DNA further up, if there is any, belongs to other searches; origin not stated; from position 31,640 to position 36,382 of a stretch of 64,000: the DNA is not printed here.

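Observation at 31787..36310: Giant ~1480-aa exported protein with five near-identical 114-nt tandem repeats (HEAT/PBS-lyase-like), sitting beside a divergent tRNA pair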

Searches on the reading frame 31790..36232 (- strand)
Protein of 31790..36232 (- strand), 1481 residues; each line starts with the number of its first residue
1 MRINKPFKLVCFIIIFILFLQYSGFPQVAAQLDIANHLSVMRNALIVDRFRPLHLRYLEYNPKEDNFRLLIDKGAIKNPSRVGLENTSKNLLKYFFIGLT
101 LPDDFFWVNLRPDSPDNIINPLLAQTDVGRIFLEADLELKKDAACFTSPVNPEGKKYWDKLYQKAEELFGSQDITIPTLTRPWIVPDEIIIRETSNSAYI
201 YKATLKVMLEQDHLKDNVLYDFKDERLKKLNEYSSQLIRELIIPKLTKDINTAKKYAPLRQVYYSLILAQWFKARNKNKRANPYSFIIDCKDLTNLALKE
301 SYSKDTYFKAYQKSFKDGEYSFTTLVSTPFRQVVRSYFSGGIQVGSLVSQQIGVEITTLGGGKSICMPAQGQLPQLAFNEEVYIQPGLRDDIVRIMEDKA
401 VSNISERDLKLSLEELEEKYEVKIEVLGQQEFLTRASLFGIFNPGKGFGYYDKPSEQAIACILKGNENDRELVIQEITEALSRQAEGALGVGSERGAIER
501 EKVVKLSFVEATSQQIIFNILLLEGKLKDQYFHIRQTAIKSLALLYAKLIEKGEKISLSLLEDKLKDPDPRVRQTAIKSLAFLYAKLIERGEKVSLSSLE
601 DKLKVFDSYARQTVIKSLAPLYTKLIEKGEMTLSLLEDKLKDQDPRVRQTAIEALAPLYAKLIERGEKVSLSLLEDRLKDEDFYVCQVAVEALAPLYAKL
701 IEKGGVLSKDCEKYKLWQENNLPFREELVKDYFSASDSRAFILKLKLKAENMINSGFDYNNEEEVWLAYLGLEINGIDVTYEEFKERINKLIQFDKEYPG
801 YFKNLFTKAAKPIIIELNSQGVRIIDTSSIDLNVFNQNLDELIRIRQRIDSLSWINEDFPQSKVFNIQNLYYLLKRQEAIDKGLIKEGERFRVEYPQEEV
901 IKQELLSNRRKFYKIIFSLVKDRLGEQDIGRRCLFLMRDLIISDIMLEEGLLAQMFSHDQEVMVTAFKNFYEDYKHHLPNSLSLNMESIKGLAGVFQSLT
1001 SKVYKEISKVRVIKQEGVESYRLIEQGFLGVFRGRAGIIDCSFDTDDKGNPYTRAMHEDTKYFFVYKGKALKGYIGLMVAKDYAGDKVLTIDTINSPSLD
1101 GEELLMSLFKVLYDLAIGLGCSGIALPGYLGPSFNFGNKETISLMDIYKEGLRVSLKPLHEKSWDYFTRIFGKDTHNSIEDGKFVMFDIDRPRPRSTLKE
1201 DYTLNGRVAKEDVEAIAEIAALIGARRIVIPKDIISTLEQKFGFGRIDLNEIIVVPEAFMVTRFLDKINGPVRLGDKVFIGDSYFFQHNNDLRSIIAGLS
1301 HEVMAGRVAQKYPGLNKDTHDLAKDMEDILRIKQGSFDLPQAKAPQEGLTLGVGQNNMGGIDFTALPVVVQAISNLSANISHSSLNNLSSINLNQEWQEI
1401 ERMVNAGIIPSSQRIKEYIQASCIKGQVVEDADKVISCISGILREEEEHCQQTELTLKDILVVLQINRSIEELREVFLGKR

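Call 7: search_protein_families(library=pfam, proteins=[window:31790-36232:-], max_evalue=1)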
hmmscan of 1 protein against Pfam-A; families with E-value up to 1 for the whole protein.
window:31790-36232:- (1481 aa): 13 families
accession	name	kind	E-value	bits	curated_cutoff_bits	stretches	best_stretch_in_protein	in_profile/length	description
PF13646.12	HEAT_2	-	9.6e-18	64.7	27.7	2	601-694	6-88/88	HEAT repeats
PF02985.28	HEAT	-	2.8e-12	46.1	23.5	2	559-584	3-28/31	HEAT repeat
PF20168.4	PDS5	-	4.1e-12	45.2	27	2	611-703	301-394/1053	Sister chromatid cohesion protein PDS5 protein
PF12717.13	Cnd1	-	7.7e-11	42.7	26.4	2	523-621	26-126/162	non-SMC mitotic condensation complex subunit 1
PF21581.3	SCD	-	1.2e-05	26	27.5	0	640-661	39-60/75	Stromalin conservative domain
PF25786.1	HEAT_GCN1_C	-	0.0001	22.8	27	1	514-581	23-92/151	GCN1-like, C-terminal HEAT repeats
PF13251.12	DUF4042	-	0.00032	20.9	27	1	551-585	35-69/182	Domain of unknown function (DUF4042)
PF13513.12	HEAT_EZ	-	0.0011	19.9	27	0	539-581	8-53/55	HEAT-like repeat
PF01602.26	Adaptin_N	-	0.0013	17.8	37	1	636-696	119-178/524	Adaptin N terminal region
PF10363.15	RTP1_C1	-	0.0017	18.9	25.9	1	638-714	6-83/112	Required for nuclear transport of RNA pol II C-terminus 1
PF24714.1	TOR1L1_N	-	0.02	14.7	43.3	0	565-665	14-116/281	TORTIFOLIA1 N-terminal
PF12348.14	CLASP_N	-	0.08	12.9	27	0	558-602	178-221/227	CLASP N terminal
PF21040.3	CEP104-like_TOG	-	0.15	12.7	24.3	0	520-599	58-147/208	Centrosomal protein CEP104-like, TOG domain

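Call 8: search_protein_families(library=ncbifam, proteins=[window:31790-36232:-], max_evalue=1)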
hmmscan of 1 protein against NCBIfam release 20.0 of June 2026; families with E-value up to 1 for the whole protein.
window:31790-36232:- (1481 aa): 4 families
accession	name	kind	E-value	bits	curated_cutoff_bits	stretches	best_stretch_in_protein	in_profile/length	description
NF045915.1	PhycobilmeDegNblB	equivalog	7e-05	22.5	300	1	630-696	31-94/214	phycobilisome degradation protein NblB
NF010374.0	PRK13800.1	equivalog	0.009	14.3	1196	1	554-658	620-712/898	fumarate reductase/succinate dehydrogenase flavoprotein subunit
TIGR04119.1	CXXX_matur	equivalog_domain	0.085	12.2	150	0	532-605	4-78/210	CXXX repeat peptide maturase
NF040910.1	CD1375_fam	subfamily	0.13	12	22.5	0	619-634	2-17/34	CD1375 family protein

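Call 9: search_solved_structures(query=window:31790-36232:-, max_evalue=1)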
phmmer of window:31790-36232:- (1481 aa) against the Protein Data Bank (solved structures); distinct sequences matched with E-value up to 1: 5.
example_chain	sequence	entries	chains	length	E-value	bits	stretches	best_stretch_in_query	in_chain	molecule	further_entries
4xl5_C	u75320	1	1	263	0.0046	17.9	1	558-697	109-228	bGFP-A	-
6gwc_C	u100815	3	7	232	0.037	14.9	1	561-698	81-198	iE5 ALPHAREP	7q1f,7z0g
4zv6_A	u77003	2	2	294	0.061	14.2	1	552-697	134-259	AlphaRep-7 | alpha-Rep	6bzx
9sah_A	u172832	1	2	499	0.8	10.5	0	552-691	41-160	E4-NB2 synthetic fusion protein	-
6g4j_B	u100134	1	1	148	0.92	10.2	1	586-663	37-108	alphaREP bE8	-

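Call 11: find_homologous_proteins(query=window:31790-36232:-)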
Query window:31790-36232:- (1481 aa): 827 proteins with E <= 0.001 among 8000 candidates; the best 120 are listed.
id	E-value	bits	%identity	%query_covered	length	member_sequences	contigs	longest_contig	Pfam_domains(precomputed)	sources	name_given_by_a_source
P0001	0.0e+0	1486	53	47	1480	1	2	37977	PF21581.4,PF12717.14,PF24714.2,PF25786.1,PF02985.29,PF20168.5,PF13513.13,PF01602.27,PF13646.13,PF23227.2,PF05004.20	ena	-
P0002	5.7e-297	1007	65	33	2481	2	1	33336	-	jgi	-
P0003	4.2e-239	815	62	34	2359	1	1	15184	-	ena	-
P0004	5.1e-218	745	60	29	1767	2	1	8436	-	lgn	-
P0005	1.6e-217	743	60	25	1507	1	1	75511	PF13673.14,PF00583.32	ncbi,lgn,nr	ncbi:MAG: GNAT family N-acetyltransferase [Candidatus Omnitrophica bacterium]|nr:GNAT family N-acety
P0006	5.9e-217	742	71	25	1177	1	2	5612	-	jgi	-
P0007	1.2e-212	727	41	55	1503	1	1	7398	-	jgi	jgi:hypothetical protein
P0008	3.5e-208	713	64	23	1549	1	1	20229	-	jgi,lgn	jgi:hypothetical protein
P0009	3.6e-207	709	73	23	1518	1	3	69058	-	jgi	jgi:hypothetical protein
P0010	1.8e-190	654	54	32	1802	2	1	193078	PF01326.25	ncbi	ncbi:MAG: PEP/pyruvate-binding domain-containing protein [Candidatus Omnitrophota bacterium]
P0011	2.1e-190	654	68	23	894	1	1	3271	-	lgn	-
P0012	3.5e-190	653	64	24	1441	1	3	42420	-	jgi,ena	-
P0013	1.9e-187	644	54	30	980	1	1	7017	PF00498.32,PF00149.34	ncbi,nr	ncbi:MAG: metallophosphoesterase [Candidatus Omnitrophota bacterium]|nr:metallophosphoesterase [Cand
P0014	6.9e-187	642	61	26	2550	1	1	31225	-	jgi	jgi:hypothetical protein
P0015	5.0e-186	639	63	26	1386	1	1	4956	PF13847.13,PF13649.13,PF08241.19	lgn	-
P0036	2.6e-174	600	61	24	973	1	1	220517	-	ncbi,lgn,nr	ncbi:MAG: hypothetical protein HY761_02765 [Candidatus Omnitrophica bacterium]|nr:hypothetical prote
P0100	3.8e-160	553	62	24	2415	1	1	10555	PF00534.27,PF03130.23,PF13646.13,PF13692.13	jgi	-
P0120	4.9e-156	540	62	23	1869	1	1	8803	PF01435.25,PF00226.37,PF03130.23,PF13646.13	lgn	-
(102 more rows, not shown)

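Call 26: find_encoding_contigs(protein=P0001, flank=10000, max_places=3)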
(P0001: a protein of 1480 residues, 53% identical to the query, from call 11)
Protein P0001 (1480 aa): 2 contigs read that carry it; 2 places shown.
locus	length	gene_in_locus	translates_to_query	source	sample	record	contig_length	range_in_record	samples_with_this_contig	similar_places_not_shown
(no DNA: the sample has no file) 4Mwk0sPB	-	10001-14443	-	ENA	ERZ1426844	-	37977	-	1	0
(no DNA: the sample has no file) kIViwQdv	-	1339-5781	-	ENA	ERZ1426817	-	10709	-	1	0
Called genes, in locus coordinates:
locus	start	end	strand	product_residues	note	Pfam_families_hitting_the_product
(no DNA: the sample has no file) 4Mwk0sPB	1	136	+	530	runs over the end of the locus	PF00682:HMGL-like, PF22617:HCS_D2, PF08502:LeuA_dimer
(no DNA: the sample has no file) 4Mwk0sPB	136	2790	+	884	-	PF00133:tRNA-synt_1, PF01406:tRNA-synt_1e (faint), PF09334:tRNA-synt_1g, PF13603:tRNA-synt_1_2, PF09334:tRNA-synt_1g, PF08264:Anticodon_1, PF10458:Val_tRNA-synt_C (weak)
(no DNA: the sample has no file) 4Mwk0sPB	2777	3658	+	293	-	PF02749:QRPTase_N, PF01729:QRPTase_C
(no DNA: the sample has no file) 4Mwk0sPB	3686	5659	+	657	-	PF00270:DEAD (faint), PF04851:ResIII, PF17757:UvrB_inter, PF27431:UvrB_3rd, PF00271:Helicase_C, PF12344:UvrB, PF02151:UVR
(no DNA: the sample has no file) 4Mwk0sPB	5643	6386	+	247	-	PF03309:Pan_kinase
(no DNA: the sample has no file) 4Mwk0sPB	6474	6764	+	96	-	PF00166:Cpn10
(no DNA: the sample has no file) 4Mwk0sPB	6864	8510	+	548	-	PF00118:Cpn60_TCP1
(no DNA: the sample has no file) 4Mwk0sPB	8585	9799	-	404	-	PF00990:GGDEF, PF07238:PilZ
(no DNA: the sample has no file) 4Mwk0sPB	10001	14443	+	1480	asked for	PF01602:Adaptin_N (faint), PF05004:IFRD (faint), PF12717:Cnd1 (faint), PF13646:HEAT_2 (weak), PF20168:PDS5 (weak), PF13646:HEAT_2, PF20168:PDS5 (weak), PF13646:HEAT_2, +6 more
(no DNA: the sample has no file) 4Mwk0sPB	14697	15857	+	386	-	PF00478:IMPDH, PF03060:NMO (faint), PF01070:FMN_dh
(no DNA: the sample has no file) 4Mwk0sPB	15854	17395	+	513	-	PF00117:GATase, PF07722:Peptidase_C26, PF02540:NAD_synthase, PF03054:tRNA_Me_trans (faint), PF00958:GMP_synt_C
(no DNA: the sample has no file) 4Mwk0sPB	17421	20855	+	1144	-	PF02811:PHP, PF07733:DNA_pol3_alpha, PF17657:DNA_pol3_finger, PF14579:HHH_6, PF01336:tRNA_anti-codon (weak), PF20914:DNA_pol_IIIA_C (weak)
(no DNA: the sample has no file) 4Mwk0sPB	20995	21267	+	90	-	PF00216:Bac_DNA_binding, PF18291:HU-HIG (weak)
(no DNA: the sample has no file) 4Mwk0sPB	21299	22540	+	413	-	PF13393:tRNA-synt_His, PF00587:tRNA-synt_2b, PF03129:HGTP_anticodon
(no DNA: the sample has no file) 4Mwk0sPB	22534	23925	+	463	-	PF01336:tRNA_anti-codon, PF00152:tRNA-synt_2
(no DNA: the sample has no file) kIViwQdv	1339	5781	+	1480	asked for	PF01602:Adaptin_N (faint), PF05004:IFRD (faint), PF12717:Cnd1 (faint), PF13646:HEAT_2 (weak), PF20168:PDS5 (weak), PF13646:HEAT_2, PF20168:PDS5 (weak), PF13646:HEAT_2, +6 more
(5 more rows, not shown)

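Call 40: search_protein_families(library=pfam, proteins=[P0005], max_evalue=1)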
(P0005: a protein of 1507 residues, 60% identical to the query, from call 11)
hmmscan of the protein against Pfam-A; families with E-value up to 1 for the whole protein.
P0005 (1507 aa): 3 families
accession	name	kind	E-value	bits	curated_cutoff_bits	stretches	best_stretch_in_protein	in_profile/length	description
PF00583.31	Acetyltransf_1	-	3.7e-10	40.5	20.7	1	1118-1201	17-99/116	Acetyltransferase (GNAT) family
PF13673.13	Acetyltransf_10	-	2.2e-06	28.1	23.6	1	1121-1212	18-103/128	Acetyltransferase (GNAT) domain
PF13508.13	Acetyltransf_7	-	3.3e-05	24.6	27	1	1133-1200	2-67/84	Acetyltransferase (GNAT) domain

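Call 81: find_encoding_contigs(protein=window:31790-36232:-, flank=2000, max_places=4)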
Protein window:31790-36232:- (1481 aa): no gene with exactly this product is on record in the collection.

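Call 98: search_protein_families(library=padloc, proteins=[window:31790-36232:-], max_evalue=0.01)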
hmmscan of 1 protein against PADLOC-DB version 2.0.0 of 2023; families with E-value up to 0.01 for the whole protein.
window:31790-36232:- (1481 aa): 1 family
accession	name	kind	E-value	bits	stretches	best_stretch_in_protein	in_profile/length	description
PDLC02919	HEAT-ARM_XIII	-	0.00013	17.5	1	544-657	342-444/1972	-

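Call 99: search_protein_families(library=phrogs, proteins=[window:31790-36232:-], max_evalue=0.01)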
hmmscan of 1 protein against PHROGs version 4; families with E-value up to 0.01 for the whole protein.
window:31790-36232:- (1481 aa): 1 family
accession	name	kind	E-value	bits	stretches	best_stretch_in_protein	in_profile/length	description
phrog_1382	-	unknown function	2.9e-09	37.3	0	652-668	3-19/48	-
